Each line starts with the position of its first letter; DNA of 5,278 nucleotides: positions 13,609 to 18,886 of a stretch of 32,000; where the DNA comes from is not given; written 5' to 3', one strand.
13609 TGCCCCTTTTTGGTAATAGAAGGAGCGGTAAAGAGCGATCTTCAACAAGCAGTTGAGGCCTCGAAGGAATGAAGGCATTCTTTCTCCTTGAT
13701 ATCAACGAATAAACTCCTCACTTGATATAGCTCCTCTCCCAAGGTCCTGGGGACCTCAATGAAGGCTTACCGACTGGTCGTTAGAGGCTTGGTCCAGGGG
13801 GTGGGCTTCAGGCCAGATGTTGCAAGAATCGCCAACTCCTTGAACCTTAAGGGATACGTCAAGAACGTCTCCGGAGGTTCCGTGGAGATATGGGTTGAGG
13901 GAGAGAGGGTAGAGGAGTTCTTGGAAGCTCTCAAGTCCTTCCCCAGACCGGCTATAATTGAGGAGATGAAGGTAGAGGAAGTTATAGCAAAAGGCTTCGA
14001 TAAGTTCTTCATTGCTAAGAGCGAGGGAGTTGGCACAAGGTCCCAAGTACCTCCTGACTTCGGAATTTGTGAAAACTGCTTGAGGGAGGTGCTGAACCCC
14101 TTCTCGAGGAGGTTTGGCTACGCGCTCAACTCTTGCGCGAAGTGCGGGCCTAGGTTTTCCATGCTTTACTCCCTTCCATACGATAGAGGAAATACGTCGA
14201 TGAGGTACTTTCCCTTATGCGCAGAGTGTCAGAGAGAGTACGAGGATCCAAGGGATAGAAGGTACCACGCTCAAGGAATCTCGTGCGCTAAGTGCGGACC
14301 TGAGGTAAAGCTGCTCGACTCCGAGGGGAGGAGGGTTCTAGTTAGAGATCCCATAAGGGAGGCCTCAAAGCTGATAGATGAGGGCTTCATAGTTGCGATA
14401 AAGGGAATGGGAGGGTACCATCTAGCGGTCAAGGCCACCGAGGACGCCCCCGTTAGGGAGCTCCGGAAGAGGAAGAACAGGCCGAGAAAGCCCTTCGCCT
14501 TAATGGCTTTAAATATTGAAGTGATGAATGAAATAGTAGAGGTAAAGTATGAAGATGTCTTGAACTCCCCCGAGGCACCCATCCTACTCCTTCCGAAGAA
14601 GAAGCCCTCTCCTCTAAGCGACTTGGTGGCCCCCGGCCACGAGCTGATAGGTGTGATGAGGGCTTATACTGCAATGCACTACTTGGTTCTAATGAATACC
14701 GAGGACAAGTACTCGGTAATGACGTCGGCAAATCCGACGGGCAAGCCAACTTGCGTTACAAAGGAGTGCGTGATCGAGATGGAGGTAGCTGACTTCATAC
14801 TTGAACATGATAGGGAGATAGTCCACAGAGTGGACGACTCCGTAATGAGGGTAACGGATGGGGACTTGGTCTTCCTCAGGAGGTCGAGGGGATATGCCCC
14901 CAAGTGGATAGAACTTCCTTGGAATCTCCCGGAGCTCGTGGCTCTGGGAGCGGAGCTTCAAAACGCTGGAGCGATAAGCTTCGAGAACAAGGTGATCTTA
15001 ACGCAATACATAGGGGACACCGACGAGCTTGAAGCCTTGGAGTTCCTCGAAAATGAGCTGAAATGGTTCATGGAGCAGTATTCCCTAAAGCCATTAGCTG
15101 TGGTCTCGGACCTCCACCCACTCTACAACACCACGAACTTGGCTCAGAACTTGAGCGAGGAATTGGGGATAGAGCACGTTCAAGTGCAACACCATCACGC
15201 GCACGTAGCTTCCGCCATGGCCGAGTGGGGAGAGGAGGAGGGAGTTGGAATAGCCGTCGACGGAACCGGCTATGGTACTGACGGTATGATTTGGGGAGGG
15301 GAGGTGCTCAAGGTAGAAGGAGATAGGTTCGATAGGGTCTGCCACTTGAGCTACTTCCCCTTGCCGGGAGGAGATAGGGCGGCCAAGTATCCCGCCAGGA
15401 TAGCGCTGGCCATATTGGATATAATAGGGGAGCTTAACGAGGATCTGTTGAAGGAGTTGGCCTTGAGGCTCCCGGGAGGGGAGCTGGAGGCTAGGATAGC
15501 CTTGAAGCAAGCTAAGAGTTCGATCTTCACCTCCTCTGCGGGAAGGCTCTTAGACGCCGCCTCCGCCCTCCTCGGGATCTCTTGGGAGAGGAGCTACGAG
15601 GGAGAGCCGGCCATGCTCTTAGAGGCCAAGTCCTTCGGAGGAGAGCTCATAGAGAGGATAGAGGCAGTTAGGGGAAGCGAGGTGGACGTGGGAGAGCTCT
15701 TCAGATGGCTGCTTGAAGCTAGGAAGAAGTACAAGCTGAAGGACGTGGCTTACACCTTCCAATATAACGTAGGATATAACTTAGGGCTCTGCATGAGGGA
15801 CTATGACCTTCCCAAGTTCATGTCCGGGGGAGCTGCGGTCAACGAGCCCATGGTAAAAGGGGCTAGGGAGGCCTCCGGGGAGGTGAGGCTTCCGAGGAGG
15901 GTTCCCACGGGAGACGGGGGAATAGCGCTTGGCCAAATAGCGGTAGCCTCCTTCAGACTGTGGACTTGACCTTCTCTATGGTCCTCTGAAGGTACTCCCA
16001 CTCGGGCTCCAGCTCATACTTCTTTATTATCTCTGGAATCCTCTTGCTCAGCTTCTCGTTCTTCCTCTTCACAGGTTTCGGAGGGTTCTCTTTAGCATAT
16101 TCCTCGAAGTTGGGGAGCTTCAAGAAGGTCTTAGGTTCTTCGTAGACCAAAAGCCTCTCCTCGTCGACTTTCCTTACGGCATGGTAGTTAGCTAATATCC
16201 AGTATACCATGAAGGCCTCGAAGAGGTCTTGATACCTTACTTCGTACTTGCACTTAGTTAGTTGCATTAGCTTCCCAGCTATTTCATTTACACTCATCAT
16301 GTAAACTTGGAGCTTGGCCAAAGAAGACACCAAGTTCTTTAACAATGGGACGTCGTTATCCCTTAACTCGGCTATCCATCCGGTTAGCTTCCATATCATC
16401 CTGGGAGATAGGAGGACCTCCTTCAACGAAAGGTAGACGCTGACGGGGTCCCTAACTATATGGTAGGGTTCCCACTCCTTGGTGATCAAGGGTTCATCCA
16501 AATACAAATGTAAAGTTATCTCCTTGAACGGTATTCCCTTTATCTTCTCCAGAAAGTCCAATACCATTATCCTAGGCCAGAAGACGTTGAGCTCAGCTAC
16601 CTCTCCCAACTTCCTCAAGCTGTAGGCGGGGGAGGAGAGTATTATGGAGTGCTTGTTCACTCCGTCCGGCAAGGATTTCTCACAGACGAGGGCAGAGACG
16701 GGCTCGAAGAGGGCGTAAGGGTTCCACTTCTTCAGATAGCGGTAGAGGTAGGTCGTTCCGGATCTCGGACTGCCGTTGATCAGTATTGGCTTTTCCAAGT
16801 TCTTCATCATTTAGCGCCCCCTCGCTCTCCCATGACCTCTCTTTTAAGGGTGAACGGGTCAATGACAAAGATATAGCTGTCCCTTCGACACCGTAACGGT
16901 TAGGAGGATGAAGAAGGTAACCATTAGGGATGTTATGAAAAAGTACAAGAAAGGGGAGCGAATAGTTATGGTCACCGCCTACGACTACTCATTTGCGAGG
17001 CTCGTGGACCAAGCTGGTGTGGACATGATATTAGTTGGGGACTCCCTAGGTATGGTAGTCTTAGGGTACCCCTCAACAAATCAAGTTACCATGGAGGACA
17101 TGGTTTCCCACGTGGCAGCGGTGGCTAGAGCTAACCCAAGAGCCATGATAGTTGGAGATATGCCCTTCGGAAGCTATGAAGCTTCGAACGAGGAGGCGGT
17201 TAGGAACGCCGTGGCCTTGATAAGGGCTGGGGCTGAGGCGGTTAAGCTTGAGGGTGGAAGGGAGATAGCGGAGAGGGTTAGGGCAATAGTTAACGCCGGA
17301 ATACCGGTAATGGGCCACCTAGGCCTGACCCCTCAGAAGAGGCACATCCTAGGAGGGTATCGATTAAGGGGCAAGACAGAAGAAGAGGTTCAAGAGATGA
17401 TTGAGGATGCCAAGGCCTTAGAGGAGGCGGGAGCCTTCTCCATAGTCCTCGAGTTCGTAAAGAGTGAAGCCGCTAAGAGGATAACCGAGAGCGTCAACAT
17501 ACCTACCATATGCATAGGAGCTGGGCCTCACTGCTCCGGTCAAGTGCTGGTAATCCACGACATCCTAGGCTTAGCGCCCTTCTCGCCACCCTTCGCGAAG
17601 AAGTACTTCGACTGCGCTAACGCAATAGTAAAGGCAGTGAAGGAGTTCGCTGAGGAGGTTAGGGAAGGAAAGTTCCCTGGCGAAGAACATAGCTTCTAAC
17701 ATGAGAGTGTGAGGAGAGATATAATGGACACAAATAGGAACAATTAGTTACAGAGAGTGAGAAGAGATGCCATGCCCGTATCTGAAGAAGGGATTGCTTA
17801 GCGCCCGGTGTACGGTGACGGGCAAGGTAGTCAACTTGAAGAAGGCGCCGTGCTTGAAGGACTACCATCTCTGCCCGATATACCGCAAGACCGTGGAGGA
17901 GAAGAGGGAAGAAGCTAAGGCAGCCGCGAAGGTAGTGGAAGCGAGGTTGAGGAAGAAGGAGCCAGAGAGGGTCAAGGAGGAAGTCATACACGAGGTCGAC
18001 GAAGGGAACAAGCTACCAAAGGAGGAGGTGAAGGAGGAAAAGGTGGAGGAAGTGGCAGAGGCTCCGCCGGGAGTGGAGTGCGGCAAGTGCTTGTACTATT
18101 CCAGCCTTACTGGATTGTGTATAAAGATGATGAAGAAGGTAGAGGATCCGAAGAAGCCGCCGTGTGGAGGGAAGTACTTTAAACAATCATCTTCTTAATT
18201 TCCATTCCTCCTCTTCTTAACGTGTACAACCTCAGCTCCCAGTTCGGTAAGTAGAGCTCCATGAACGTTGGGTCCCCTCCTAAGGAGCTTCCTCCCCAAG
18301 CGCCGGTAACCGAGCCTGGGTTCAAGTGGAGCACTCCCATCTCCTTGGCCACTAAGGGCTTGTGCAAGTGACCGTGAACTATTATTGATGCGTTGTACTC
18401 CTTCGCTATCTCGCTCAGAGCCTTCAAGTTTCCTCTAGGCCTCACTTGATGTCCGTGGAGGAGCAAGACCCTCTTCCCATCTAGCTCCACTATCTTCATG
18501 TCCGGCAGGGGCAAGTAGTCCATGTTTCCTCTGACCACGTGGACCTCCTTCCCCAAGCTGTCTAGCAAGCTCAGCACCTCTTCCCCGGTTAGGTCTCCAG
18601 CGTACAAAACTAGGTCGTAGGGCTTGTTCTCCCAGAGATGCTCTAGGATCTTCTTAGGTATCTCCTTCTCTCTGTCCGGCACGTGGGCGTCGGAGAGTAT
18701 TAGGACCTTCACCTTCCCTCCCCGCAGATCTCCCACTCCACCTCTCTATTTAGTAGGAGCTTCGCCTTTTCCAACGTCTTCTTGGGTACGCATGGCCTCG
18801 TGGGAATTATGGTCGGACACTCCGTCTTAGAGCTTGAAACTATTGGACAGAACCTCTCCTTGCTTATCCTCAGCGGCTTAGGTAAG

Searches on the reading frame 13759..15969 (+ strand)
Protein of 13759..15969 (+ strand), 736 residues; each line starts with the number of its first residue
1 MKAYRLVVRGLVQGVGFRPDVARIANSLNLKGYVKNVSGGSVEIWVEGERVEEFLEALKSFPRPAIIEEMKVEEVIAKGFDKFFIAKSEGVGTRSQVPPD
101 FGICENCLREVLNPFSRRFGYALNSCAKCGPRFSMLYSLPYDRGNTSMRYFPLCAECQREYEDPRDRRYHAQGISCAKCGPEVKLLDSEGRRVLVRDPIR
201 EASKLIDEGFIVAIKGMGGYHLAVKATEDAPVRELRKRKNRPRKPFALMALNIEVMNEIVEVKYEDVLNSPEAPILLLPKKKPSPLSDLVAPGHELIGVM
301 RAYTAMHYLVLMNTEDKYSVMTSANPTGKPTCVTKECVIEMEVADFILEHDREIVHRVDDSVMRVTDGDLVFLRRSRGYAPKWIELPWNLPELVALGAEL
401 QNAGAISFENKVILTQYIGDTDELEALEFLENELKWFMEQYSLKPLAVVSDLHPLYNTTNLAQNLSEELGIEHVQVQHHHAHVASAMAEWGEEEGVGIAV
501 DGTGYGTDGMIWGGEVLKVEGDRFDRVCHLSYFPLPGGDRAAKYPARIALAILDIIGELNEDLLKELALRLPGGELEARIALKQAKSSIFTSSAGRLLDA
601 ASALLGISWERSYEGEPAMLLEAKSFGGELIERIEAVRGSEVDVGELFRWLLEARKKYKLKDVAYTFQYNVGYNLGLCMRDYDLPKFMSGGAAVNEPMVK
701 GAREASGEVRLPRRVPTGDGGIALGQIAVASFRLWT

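Call 3: search_protein_families(library=pfam, proteins=[window:13759-15969:+], max_evalue=0.1)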
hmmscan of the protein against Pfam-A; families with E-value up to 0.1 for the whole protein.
window:13759-15969:+ (736 aa): 6 families
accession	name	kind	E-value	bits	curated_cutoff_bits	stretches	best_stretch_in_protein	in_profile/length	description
PF22521.2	HypF_C_2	-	2e-52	178.8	27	1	497-726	1-241/241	Carbamoyltransferase, Kae1-like Domain, second subdomain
PF01300.24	Sua5_yciO_yrdC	-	6e-34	117.5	25.1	1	205-376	2-178/178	Telomere recombination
PF07503.17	zf-HYPF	-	7.2e-30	102.9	23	2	153-185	1-33/34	HypF finger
PF17788.7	HypF_C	-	3.4e-28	98.7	23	1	391-489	4-99/99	HypF Kae1-like domain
PF00708.24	Acylphosphatase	-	6e-20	71.8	22.5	1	4-83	1-83/85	Acylphosphatase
PF00814.31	TsaD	-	0.016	15.4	24.8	1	460-539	71-156/264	tRNA N6-adenosine threonylcarbamoyltransferase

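Call 4: search_protein_families(library=ncbifam, proteins=[window:13759-15969:+], max_evalue=0.1)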
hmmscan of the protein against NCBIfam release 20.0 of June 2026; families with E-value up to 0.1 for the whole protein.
window:13759-15969:+ (736 aa): 31 families (the best 25 are shown)
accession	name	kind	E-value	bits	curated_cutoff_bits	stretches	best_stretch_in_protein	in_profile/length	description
TIGR00143.1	hypF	equivalog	6.3e-213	709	466.1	1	7-729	2-739/741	carbamoyltransferase HypF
NF011009.0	PRK14435.1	equivalog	1.4e-17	63.6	119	1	1-86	1-88/90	acylphosphatase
NF011017.0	PRK14445.1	equivalog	1.6e-13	50.7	97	1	3-76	5-80/92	acylphosphatase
NF011014.0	PRK14442.1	equivalog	2e-13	50.6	98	1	5-85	7-89/91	acylphosphatase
NF011000.0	PRK14426.1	equivalog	2e-13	50.2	89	1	4-85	6-91/92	acylphosphatase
NF011007.0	PRK14433.1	equivalog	1.4e-12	47.7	100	1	6-84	6-86/88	acylphosphatase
NF010998.0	PRK14424.1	equivalog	2.2e-12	47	100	1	2-83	11-95/98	acylphosphatase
NF011021.0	PRK14450.1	equivalog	4e-12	45.9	109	1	1-77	1-80/91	acylphosphatase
NF011020.0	PRK14449.1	equivalog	8.6e-12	44.8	103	1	2-73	3-76/90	acylphosphatase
NF010995.0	PRK14420.1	equivalog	8.8e-12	45.4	110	1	1-85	1-88/91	acylphosphatase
NF011001.0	PRK14427.1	equivalog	1.3e-11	44.8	100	1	8-75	23-92/105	acylphosphatase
NF011023.0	PRK14452.1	equivalog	2e-11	43.9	113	1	3-83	21-103/107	acylphosphatase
NF011019.0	PRK14448.1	equivalog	2.9e-11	43.4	100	1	1-85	1-88/90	acylphosphatase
NF011012.0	PRK14440.1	equivalog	1.1e-10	41.5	103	1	6-72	7-75/90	acylphosphatase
NF011004.0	PRK14430.1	equivalog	8e-10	39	101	1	2-82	4-85/92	acylphosphatase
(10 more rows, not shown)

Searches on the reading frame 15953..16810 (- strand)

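Call 10: search_protein_families(library=pfam, proteins=[window:15953-16810:-], max_evalue=0.001)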
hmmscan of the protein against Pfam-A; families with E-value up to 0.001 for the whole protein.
window:15953-16810:- (285 aa): 1 family
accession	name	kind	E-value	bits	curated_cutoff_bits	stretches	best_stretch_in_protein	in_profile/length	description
PF13469.12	Sulfotransfer_3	-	0.00095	19.9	27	0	8-28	1-21/216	Sulfotransferase family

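Call 75: search_protein_families(library=padloc, proteins=[window:15953-16810:-], max_evalue=0.01)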
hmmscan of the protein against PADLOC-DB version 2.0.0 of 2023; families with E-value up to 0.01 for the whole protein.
window:15953-16810:- (285 aa): 0 families

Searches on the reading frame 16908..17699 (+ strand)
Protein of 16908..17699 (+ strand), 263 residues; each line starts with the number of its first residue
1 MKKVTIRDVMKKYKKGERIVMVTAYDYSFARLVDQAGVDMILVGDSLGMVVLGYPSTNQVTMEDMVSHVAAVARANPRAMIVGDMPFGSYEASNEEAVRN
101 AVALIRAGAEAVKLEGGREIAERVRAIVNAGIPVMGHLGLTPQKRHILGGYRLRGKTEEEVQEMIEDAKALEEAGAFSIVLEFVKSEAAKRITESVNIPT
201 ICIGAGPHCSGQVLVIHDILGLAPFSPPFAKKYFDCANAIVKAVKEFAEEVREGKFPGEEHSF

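Call 10: search_protein_families(library=pfam, proteins=[window:16908-17699:+], max_evalue=0.001)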
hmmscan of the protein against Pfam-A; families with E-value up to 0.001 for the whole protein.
window:16908-17699:+ (263 aa): 2 families
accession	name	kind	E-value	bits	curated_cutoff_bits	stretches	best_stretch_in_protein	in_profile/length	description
PF02548.21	Pantoate_transf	-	1.8e-115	385.2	28.7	1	3-258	1-258/259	Ketopantoate hydroxymethyltransferase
PF13714.12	PEP_mutase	-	1.3e-11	45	31.5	1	14-202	6-198/240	Phosphoenolpyruvate phosphomutase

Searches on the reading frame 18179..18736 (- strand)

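Call 10: search_protein_families(library=pfam, proteins=[window:18179-18736:-], max_evalue=0.001)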
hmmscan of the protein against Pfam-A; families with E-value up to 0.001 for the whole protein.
window:18179-18736:- (185 aa): 2 families
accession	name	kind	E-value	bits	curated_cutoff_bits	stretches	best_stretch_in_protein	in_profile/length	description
PF12850.12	Metallophos_2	-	2.5e-28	99.5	27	1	10-150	2-142/154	Calcineurin-like phosphoesterase superfamily domain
PF00149.33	Metallophos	-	4e-11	44.2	21.5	1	10-127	2-191/191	Calcineurin-like phosphoesterase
